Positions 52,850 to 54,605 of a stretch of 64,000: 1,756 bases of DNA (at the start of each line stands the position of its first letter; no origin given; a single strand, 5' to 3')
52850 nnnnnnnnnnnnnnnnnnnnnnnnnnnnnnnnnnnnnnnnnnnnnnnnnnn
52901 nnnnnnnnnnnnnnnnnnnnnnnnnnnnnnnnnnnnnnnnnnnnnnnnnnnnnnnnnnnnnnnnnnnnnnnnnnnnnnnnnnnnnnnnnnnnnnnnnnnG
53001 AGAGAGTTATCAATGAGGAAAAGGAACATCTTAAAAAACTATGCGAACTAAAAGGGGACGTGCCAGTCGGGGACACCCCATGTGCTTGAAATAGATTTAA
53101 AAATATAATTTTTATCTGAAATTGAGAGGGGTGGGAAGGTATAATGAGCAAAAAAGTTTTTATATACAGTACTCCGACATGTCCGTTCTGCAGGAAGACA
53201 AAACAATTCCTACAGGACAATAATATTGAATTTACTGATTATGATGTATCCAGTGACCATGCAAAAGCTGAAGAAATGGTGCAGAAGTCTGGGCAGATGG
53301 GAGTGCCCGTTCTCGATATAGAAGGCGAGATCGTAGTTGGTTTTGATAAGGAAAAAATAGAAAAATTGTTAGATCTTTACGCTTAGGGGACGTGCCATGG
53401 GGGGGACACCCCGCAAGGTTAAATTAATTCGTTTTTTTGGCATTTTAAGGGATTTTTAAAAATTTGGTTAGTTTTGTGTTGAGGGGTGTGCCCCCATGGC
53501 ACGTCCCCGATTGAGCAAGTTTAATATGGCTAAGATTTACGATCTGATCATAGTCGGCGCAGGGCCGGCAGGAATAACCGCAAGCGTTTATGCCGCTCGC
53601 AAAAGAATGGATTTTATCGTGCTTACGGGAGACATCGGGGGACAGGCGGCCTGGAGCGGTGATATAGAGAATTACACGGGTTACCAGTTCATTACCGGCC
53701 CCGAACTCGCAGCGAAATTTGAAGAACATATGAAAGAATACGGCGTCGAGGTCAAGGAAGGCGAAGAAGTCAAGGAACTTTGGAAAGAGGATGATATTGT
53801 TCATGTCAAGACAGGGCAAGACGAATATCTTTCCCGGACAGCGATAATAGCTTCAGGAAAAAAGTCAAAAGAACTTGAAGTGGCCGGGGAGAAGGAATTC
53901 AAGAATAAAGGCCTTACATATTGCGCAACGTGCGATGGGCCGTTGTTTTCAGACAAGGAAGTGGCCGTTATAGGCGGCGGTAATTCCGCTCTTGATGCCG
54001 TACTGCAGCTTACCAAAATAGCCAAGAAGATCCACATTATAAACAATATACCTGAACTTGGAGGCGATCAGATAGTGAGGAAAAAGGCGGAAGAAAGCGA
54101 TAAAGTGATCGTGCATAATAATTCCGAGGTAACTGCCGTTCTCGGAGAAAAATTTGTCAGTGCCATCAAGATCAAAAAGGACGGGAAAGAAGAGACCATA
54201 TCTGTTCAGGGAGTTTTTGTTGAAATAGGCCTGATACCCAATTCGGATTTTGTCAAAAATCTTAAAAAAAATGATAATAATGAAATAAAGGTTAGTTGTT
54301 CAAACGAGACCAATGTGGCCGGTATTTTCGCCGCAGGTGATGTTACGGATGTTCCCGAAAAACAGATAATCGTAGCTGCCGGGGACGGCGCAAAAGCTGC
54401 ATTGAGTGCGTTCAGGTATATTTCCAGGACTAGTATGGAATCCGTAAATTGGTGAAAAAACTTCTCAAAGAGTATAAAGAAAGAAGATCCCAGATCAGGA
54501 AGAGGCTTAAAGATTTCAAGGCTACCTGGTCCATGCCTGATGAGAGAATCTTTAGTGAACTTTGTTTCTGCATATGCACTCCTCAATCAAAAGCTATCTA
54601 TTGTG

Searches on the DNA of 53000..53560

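Call 55: search_rna_families(source=window, start=53000, end=53560, threshold=evalue, max_evalue=1)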
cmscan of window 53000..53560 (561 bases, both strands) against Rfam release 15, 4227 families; matches with E-value up to 1: 7.
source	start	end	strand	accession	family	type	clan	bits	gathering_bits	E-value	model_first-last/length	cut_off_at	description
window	53388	53506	+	RF04251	MIR5070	Gene; miRNA;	CL00139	30.7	100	0.00071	1-116/116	no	MIR5070 microRNA precursor family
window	53388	53506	+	RF04147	MIR6224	Gene; miRNA;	-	21.1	171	0.079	1-176/176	no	MIR6224 microRNA precursor family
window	53386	53508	-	RF04251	MIR5070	Gene; miRNA;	CL00139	20.8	100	0.25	1-116/116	no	MIR5070 microRNA precursor family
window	53391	53504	-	RF03839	MIR2599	Gene; miRNA;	-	20.3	120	0.27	1-132/132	no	MIR2599 microRNA precursor family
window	53379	53514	+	RF00908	MIR529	Gene; miRNA;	-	19.6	75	0.08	1-131/131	no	MIR529 microRNA precursor family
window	53406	53489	+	RF01061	mir-548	Gene; miRNA;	-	19.3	90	0.59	1-84/84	no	mir-548 microRNA precursor family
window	53382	53515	+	RF03517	MIR5225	Gene; miRNA;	-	17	72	0.66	1-126/126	no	MIR5225 microRNA precursor family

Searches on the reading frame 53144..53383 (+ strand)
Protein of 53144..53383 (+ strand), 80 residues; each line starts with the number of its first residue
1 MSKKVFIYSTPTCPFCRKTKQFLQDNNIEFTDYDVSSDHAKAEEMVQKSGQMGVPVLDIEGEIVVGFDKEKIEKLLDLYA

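Call 9: search_protein_families(library=pfam, proteins=[window:53144-53383:+], max_evalue=0.01)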
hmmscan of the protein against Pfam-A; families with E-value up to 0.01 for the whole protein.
seq(80 aa): 7 families
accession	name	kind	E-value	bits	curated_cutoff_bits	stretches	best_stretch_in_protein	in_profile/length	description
PF00462.30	Glutaredoxin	-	9e-20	71.1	22.9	1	5-64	1-60/60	Glutaredoxin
PF13417.12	GST_N_3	-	4.4e-06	27.4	22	1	8-65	2-58/75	Glutathione S-transferase, N-terminal domain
PF13192.12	Thioredoxin_3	-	0.00022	21.6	24.8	1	4-76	4-75/76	Thioredoxin domain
PF13098.12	Thioredoxin_2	-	0.00043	21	27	1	4-51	8-53/104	Thioredoxin-like domain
PF05768.20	Glrx-like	-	0.00076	20.2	26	1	4-75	1-75/77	Glutaredoxin-like domain (DUF836)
PF13409.12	GST_N_2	-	0.0032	18.5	25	1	12-66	1-59/70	Glutathione S-transferase, N-terminal domain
PF13462.12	Thioredoxin_4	-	0.0073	16.9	23.2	0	3-21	15-33/165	Thioredoxin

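Call 56: find_homologous_proteins(query=window:53144-53383:+, max_evalue=1e-20)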
Query seq(80 aa) (80 aa): 2048 proteins with E <= 1e-20 among 2235 candidates; the best 120 are listed.
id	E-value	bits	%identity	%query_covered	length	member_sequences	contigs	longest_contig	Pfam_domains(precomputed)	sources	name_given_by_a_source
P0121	2.9e-46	172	100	100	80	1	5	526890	PF00462.31,PF13417.13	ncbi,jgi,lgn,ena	-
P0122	1.1e-45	170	99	100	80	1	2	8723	PF00462.31,PF13417.13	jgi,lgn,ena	-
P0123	3.4e-34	134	79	98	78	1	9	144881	PF00462.31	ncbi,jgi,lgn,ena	-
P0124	9.7e-34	132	73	98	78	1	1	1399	PF00462.31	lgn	-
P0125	2.3e-33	131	77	98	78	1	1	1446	PF00462.31,PF13417.13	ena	-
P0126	7.1e-33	130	76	98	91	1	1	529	PF00462.31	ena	-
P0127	7.2e-33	130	74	98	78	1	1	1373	PF00462.31,PF13192.13,PF13417.13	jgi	jgi:glutaredoxin-like YruB-family protein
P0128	1.6e-32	129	73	98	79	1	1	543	PF00462.31,PF05768.21,PF13417.13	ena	-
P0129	2.0e-32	128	74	98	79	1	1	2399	PF00462.31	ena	-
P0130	2.3e-32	128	74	98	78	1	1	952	PF00462.31,PF05768.21,PF13417.13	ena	-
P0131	2.8e-32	128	72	98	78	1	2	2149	PF00462.31,PF13417.13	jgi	jgi:glutaredoxin 3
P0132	2.9e-32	128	76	98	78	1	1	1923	PF00462.31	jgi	jgi:glutaredoxin 3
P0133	3.0e-32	128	73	98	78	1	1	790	PF00462.31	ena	-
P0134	3.0e-32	128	76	98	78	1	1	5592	PF00462.31,PF05768.21,PF13417.13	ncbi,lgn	ncbi:MAG: glutaredoxin family protein [Candidatus Omnitrophota bacterium]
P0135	3.1e-32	128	72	98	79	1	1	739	PF00462.31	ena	-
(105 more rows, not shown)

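Call 57: find_encoding_contigs(protein=P0123, flank=4000, max_places=3)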
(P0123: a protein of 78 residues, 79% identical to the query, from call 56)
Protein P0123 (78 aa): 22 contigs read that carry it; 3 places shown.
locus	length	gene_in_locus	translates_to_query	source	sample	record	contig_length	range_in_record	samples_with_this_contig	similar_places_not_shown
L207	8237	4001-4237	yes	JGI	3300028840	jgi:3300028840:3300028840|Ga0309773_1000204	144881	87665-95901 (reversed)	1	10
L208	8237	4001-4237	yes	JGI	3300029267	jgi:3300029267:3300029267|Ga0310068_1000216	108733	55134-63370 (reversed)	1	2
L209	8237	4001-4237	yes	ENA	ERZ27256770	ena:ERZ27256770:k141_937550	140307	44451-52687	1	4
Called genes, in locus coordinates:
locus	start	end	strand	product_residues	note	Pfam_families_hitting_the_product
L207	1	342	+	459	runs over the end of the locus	PF02812:ELFV_dehydrog_N, PF00208:ELFV_dehydrog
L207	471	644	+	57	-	PF13597:NRDD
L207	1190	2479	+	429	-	PF00753:Lactamase_B, PF19583:ODP, PF00258:Flavodoxin_1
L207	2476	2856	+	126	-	PF06397:Desulfoferrod_N, PF01880:Desulfoferrodox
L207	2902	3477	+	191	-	PF00210:Ferritin, PF02915:Rubrerythrin, PF21349:RUBY_RBDX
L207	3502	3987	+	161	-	PF02915:Rubrerythrin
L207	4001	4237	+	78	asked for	PF00462:Glutaredoxin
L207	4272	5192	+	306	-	PF00890:FAD_binding_2 (faint), PF01946:Thi4 (faint), PF03486:HI0933_like (faint), PF07992:Pyr_redox_2, PF12831:FAD_oxidored (weak), PF13738:Pyr_redox_3, PF00070:Pyr_redox (weak)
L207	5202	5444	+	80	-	-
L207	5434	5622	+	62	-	-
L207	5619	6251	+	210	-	PF22175:Ogg-HhH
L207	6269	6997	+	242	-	PF02683:DsbD_TM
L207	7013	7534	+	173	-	PF00578:AhpC-TSA, PF08534:Redoxin, PF00255:GSHPx, PF00085:Thioredoxin, PF13098:Thioredoxin_2, PF13905:Thioredoxin_8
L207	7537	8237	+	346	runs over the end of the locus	PF03773:ArsP_1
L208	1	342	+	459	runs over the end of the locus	PF02812:ELFV_dehydrog_N, PF00208:ELFV_dehydrog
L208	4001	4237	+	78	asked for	PF00462:Glutaredoxin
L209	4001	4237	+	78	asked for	PF00462:Glutaredoxin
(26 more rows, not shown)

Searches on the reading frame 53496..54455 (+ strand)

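Call 9: search_protein_families(library=pfam, proteins=[window:53496-54455:+], max_evalue=0.01)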
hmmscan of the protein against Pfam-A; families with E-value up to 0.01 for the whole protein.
window:53496-54455:+ (319 aa): 11 families
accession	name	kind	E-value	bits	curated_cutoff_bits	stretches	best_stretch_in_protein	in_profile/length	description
PF07992.20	Pyr_redox_2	-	6.5e-37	128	26.1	1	15-295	1-288/291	Pyridine nucleotide-disulphide oxidoreductase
PF13738.12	Pyr_redox_3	-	1.3e-23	84.1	30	1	65-281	77-305/305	Pyridine nucleotide-disulphide oxidoreductase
PF00070.33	Pyr_redox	-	7.4e-11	42.9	22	1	156-227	2-80/82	Pyridine nucleotide-disulphide oxidoreductase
PF00890.30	FAD_binding_2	-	1.2e-07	31.7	20.4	1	16-55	1-42/414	FAD binding domain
PF03486.20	HI0933_like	-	1.4e-07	31.6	50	0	16-43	2-29/244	HI0933-like protein Rossmann domain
PF13450.12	NAD_binding_8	-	7.3e-06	26.6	21.9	1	19-76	1-56/68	NAD(P)-binding Rossmann-like domain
PF12831.13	FAD_oxidored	-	0.00013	21.9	27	1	16-51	1-38/416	FAD dependent oxidoreductase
PF01946.23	Thi4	-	0.00062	19.5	26.2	1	14-55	17-60/235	Thi4 family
PF13434.12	Lys_Orn_oxgnase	-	0.0012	18.5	21.3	0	80-179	112-214/339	L-lysine 6-monooxygenase/L-ornithine 5-monooxygenase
PF01134.28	GIDA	-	0.0043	16.6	22.1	0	16-44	1-29/391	Glucose inhibited division protein A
PF01488.26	Shikimate_DH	-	0.0088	16.6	24.3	0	151-186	10-46/138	Shikimate / quinate 5-dehydrogenase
